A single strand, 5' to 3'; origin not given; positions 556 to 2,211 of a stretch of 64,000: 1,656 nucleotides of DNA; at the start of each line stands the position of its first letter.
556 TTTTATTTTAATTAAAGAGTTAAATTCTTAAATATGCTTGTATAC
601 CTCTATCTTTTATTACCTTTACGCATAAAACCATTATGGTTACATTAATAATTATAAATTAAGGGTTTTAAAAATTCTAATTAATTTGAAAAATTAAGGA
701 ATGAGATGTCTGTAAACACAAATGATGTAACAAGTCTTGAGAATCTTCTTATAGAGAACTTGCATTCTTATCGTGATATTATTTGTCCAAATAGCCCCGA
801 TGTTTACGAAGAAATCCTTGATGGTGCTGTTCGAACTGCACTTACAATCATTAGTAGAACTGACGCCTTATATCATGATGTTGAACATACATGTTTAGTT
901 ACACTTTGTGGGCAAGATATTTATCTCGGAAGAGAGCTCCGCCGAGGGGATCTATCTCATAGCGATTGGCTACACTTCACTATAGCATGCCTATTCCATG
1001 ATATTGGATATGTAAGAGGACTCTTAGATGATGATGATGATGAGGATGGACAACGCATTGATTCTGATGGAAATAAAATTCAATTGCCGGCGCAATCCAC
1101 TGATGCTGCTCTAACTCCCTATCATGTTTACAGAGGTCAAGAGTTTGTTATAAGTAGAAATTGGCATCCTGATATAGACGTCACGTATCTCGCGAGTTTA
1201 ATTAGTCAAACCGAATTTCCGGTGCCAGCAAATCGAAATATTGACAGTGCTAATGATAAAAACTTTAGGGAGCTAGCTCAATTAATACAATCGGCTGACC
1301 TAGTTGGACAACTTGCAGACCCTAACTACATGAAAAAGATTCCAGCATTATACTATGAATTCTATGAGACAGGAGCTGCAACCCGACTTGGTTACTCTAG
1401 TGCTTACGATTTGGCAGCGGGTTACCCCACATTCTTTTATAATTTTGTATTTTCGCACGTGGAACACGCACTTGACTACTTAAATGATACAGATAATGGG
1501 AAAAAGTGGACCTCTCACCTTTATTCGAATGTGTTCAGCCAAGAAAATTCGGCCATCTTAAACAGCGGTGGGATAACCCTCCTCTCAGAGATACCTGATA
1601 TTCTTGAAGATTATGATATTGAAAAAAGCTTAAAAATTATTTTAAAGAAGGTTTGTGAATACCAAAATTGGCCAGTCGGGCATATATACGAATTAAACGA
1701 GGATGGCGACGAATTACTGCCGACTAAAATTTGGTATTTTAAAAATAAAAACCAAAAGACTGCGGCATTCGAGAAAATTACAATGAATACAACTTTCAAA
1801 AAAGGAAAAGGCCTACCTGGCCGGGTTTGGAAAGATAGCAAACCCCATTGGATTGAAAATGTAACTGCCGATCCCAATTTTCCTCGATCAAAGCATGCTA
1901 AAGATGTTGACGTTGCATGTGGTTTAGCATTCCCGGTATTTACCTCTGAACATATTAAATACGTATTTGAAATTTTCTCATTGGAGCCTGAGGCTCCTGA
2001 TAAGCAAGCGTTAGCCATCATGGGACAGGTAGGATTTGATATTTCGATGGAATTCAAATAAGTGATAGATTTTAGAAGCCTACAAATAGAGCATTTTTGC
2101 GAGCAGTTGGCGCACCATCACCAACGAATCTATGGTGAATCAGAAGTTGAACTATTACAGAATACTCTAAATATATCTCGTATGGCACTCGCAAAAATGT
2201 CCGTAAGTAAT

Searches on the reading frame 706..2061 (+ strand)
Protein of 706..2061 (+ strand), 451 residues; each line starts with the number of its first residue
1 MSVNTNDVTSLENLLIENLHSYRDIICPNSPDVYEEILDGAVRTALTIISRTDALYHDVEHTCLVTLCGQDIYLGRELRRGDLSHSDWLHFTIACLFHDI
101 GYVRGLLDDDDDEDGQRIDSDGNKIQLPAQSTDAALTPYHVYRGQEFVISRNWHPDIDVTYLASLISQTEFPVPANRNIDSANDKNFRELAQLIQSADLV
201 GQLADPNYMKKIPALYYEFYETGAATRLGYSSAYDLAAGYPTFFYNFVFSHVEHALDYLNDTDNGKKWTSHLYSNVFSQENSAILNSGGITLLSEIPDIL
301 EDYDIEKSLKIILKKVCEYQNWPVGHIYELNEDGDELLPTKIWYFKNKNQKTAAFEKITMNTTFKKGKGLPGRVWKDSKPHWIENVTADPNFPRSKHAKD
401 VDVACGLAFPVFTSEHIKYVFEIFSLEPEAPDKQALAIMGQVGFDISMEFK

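Call 16: search_protein_families(library=ncbifam, proteins=[window:706-2061:+], max_evalue=0.00001)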
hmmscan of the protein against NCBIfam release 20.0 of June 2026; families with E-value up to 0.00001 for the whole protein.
window:706-2061:+ (451 aa): 1 family
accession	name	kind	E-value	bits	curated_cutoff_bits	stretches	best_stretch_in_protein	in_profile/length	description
NF045583.1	Npun_R2479_HDIG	equivalog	6e-79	265.1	400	1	17-281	13-274/275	Npun_R2479 family HD domain-containing metalloprotein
